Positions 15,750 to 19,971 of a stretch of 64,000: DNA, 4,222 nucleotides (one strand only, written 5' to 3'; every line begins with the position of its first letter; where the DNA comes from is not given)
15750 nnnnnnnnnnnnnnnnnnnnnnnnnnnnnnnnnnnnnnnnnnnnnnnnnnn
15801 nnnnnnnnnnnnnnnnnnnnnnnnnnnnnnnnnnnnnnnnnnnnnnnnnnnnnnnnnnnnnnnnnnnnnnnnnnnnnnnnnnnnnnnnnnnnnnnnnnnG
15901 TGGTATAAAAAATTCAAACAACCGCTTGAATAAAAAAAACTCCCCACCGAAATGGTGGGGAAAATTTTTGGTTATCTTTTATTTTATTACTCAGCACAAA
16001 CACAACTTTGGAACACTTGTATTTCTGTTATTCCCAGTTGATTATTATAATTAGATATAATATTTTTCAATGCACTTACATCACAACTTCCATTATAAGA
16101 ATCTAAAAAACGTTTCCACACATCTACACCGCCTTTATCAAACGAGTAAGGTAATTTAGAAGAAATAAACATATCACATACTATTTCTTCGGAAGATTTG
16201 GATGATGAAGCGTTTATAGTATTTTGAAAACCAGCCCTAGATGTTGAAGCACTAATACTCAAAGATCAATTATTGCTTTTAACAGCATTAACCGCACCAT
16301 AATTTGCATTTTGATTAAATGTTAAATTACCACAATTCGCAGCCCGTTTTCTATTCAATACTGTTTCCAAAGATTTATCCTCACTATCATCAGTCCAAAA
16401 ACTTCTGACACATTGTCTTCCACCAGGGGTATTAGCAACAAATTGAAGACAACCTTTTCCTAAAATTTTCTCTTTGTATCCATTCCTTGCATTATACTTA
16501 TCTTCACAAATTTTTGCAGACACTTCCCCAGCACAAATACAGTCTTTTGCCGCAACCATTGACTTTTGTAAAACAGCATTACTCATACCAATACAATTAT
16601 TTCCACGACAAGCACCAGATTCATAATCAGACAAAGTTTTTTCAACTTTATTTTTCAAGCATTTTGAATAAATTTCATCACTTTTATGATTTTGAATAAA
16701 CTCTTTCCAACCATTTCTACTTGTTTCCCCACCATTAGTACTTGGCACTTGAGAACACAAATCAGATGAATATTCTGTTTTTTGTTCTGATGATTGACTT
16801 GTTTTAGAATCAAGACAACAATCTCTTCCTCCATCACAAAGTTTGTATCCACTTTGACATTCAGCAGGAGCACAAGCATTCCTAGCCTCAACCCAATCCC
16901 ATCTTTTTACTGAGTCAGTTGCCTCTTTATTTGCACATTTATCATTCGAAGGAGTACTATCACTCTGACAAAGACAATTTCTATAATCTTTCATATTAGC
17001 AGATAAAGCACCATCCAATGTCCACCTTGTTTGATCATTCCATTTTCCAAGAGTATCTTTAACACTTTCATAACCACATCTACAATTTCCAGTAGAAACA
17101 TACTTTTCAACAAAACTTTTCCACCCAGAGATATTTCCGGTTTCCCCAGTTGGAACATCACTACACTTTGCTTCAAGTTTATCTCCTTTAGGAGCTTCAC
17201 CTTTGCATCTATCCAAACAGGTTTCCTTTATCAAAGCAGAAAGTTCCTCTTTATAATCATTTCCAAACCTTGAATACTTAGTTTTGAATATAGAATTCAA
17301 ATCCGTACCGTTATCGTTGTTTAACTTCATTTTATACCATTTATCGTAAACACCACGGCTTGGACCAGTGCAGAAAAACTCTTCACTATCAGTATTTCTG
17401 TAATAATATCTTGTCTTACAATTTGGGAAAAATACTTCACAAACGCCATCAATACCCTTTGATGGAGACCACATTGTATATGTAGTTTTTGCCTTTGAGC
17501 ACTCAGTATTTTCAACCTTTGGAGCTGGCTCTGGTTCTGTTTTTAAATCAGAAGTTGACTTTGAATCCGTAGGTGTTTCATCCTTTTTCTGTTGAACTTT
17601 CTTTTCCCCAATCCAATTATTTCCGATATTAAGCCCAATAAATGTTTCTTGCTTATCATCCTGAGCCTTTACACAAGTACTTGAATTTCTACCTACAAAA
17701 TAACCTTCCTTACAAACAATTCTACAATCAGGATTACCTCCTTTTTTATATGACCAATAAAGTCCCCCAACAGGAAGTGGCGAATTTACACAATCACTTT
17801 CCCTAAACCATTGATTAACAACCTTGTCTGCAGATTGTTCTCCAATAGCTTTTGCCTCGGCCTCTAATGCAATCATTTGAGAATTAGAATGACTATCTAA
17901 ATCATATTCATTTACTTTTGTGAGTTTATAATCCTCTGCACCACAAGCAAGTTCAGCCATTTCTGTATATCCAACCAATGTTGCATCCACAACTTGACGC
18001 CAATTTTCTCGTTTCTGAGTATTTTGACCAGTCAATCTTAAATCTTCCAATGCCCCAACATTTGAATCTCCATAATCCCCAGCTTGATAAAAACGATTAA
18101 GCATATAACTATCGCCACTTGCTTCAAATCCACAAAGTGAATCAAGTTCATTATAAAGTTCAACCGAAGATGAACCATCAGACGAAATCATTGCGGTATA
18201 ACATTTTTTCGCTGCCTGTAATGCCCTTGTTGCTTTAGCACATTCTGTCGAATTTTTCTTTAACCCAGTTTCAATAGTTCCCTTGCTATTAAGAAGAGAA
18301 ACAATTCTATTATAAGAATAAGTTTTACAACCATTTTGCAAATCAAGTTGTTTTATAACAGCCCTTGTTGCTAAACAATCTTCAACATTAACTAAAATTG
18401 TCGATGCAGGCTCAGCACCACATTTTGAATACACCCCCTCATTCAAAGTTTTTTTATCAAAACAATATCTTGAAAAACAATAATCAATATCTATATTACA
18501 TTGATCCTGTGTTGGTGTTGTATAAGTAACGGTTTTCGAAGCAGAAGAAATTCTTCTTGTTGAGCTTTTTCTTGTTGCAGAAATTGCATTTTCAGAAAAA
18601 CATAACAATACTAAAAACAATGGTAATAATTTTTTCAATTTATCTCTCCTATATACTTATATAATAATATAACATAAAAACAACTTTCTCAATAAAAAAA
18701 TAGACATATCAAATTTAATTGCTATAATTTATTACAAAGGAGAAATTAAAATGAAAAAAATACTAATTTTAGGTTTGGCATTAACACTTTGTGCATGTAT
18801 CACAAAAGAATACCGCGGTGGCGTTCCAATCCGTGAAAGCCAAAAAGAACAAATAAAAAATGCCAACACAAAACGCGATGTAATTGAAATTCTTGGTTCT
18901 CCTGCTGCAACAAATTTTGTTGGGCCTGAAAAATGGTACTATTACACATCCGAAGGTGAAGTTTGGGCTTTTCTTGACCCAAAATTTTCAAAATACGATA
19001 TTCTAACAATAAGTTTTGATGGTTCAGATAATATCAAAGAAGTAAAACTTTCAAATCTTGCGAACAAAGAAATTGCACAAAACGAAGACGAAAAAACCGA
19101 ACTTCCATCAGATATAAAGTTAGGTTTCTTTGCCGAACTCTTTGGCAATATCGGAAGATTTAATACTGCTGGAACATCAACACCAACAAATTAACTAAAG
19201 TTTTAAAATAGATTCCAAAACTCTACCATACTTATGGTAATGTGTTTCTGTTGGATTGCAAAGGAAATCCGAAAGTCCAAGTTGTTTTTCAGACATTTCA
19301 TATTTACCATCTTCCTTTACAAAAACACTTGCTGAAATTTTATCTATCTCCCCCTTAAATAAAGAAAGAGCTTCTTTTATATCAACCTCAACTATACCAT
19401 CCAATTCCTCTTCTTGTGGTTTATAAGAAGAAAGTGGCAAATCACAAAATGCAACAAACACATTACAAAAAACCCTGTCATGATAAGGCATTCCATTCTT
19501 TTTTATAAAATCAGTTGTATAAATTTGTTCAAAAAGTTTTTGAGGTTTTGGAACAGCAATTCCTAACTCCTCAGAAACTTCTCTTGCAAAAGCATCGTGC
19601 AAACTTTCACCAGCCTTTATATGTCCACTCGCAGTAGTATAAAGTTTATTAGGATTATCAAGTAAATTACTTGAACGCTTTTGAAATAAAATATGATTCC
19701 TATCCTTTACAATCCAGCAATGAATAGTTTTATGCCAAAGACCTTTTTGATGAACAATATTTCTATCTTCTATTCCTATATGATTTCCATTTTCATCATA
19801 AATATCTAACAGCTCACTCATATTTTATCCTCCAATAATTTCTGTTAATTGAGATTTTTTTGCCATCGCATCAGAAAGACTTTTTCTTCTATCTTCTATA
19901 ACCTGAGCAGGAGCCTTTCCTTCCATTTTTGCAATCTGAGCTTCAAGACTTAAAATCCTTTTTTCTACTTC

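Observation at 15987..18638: Cys-rich secreted giant protein interrupted by one in-frame TGA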

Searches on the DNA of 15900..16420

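Call 68: search_rna_families(source=window, start=15900, end=16420, threshold=evalue, max_evalue=10)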
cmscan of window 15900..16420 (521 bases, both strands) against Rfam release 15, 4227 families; matches with E-value up to 10: 19.
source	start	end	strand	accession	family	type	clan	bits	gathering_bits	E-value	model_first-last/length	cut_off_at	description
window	15928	16029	-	RF04312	trpB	Cis-reg;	-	24.2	59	0.42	1-107/107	no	trpB ncRNA motif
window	15931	16043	-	RF00506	Thr_leader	Cis-reg; leader;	-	23.9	55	0.03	1-118/118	no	Threonine operon leader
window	15933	16061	-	RF01470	rli38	Gene; sRNA;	-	23.6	49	0.56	1-150/150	no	Listeria sRNA rli38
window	15934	15974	+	RF02628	Hrs1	Gene; sRNA;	-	20.2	56.4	0.17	1-74/74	no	Hfq-regulated sRNA 1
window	15925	15996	-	RF02860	Arrc14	Gene; sRNA;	-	19.4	99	2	1-167/167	no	Actinobacillus sRNA 14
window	16062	16113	-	RF01714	Ocean-V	Gene; sRNA;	-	19.2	75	0.25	1-72/72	no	Ocean-V RNA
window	15930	16021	-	RF01859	Phe_leader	Cis-reg; leader;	-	18.4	55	1.8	1-125/125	no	Phenylalanine leader peptide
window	15929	16015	-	RF01772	rnk_pseudo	Cis-reg; leader;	-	18.3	55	1.3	1-108/108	no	Pseudomonas rnk leader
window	15933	16016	-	RF01416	NrrF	Gene; antisense;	-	17.9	60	0.38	1-160/160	no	NrrF RNA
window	15924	16029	-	RF00557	L10_leader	Cis-reg; leader;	-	17.9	44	1.4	1-138/138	no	Ribosomal protein L10 leader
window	15930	16006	-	RF02495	ohsC_RNA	Gene; antitoxin;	-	17.9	50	4.5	1-77/77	no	Oppression of Hydrophobic ORF by sRNA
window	15930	16066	-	RF00515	PyrR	Cis-reg;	-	17.2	54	8.3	1-115/115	no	PyrR binding site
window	15929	15988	-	RF00581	SNORD12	Gene; snRNA; snoRNA; CD-box;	CL00044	15.2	43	4.8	1-90/90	no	Small nucleolar SNORD12/SNORD106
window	15932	16020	-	RF02869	ncS025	Gene; sRNA;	-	14.3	46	6.2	1-85/85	no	Burkholderia sRNA 25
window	16202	16227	+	RF02476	GlsR7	Gene; snRNA; snoRNA; CD-box;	-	14.2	75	2.7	29-55/59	no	Small nucleolar RNA GlsR7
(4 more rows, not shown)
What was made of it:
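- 15932..15962 (.): Bidirectional intrinsic terminator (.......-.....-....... plus a T-run) shared with the convergent leuS (13509..15908 +). It is the only terminator-like site downstream of the gene's TGA. The weak Rfam hits in this region all fall on this hairpin (call 68).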

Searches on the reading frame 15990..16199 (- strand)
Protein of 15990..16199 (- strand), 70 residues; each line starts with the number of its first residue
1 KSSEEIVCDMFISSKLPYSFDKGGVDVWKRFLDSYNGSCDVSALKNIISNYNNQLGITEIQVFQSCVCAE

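Call 70: predict_structure(alignment_id=A2)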
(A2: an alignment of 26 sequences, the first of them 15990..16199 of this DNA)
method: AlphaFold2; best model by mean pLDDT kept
length: 70 residues; sequences in the alignment: 26
mean_pLDDT: 85.7   pTM: 0.74
mean pLDDT of the five models: 85.7, 80.9, 76.5, 75.3, 72.5
residues with pLDDT >= 90: 27; 70-90: 37; 50-70: 6; < 50: 0
segments of 3 or more residues with pLDDT < 50: none
pLDDT, mean of each block of 10 residues (from residue 1): 84 85 86 92 90 77 86
secondary structure, 60 per line:
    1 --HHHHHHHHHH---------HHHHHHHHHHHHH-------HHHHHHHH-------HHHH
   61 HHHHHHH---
elements in order: H3-12 H22-34 H42-49 H57-67
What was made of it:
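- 15996..16178 (-): Stranded module copy 3. It keeps all four invariant Cys and the conserved Trp. AF2 gives mean pLDDT 85.7, pTM 0.74, four helices (call 70).
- On Four-Cys helical module of this protein family (membership of the extension): AF2 mean pLDDT 85.7, pTM 0.74, four helices (call 70).
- AF2 folds it confidently (pLDDT 85.7, call 70).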

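Call 73: fold_search(model_id=the predicted structure, library=pdb)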
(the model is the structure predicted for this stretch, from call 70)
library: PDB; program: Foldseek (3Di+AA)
matches with E <= 10: 0; with E <= 0.001: 0
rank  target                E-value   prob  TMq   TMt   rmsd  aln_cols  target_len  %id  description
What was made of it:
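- On Four-Cys helical module of this protein family (membership of the extension): No PDB fold match (call 73).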

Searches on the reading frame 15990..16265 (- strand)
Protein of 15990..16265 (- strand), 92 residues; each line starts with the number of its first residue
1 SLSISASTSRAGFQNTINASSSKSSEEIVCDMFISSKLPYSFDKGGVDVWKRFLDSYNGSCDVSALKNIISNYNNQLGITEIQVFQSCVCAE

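Call 7: search_protein_families(library=pfam, proteins=[window:15990-16265:-], max_evalue=1)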
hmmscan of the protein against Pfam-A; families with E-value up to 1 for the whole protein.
window:15990-16265:- (92 aa): 0 families

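Call 29: find_encoding_contigs(protein=window:15990-16262:-, flank=4000, max_places=10)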
Protein seq(91 aa) (91 aa): 2 contigs read that carry it; 1 place shown.
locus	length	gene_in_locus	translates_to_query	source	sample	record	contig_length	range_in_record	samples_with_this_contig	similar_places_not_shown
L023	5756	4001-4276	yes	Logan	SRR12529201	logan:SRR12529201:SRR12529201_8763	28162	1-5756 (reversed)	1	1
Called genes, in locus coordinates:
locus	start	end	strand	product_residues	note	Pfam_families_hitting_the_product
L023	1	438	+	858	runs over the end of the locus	PF00133:tRNA-synt_1, PF09334:tRNA-synt_1g (weak), PF13603:tRNA-synt_1_2, PF09334:tRNA-synt_1g (weak), PF08264:Anticodon_1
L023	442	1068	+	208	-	PF00293:NUDIX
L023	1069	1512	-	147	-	PF04355:BamE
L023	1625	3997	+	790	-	-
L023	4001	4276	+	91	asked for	-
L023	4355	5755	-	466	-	?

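Call 37: search_protein_families(library=ncbifam, proteins=[window:15990-16265:-], max_evalue=1)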
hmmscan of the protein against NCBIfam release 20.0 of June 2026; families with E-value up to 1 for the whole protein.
window:15990-16265:- (92 aa): 0 families

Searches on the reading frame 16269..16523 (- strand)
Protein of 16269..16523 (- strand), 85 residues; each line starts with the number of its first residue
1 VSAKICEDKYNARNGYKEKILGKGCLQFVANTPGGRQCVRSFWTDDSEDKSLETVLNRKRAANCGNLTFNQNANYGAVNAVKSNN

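Call 48: find_related_loci(query=window:16269-16523:-, collection=metagenome_contigs, flank=3000)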
Query seq(85 aa) (85 aa) in metagenome_contigs; peptide patterns used: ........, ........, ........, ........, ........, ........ (x = any residue, [..] = any of these).
186 stretches matched a pattern, but none encodes a relative of the query by tblastn (E <= 1e-3).

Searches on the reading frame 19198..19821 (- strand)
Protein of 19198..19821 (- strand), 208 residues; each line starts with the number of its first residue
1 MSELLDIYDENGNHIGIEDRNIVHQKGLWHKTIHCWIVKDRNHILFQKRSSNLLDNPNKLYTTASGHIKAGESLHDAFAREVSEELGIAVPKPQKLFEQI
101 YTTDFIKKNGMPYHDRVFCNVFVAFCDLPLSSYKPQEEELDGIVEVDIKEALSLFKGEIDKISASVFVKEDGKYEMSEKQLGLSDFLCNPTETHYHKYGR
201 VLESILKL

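Call 7: search_protein_families(library=pfam, proteins=[window:19198-19821:-], max_evalue=1)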
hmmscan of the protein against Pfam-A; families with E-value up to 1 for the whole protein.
window:19198-19821:- (208 aa): 4 families
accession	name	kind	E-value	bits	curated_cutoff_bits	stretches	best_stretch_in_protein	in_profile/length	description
PF00293.34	NUDIX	-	1.7e-11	44.7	21.1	1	30-154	3-120/134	NUDIX domain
PF16262.11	DUF4916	-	0.043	13.9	27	1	62-151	54-144/170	Domain of unknown function (DUF4916)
PF12645.13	HTH_16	-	0.068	13.7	22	1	147-177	14-44/65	Helix-turn-helix domain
PF14815.12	NUDIX_4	-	0.17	12.1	35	1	35-101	3-65/113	NUDIX domain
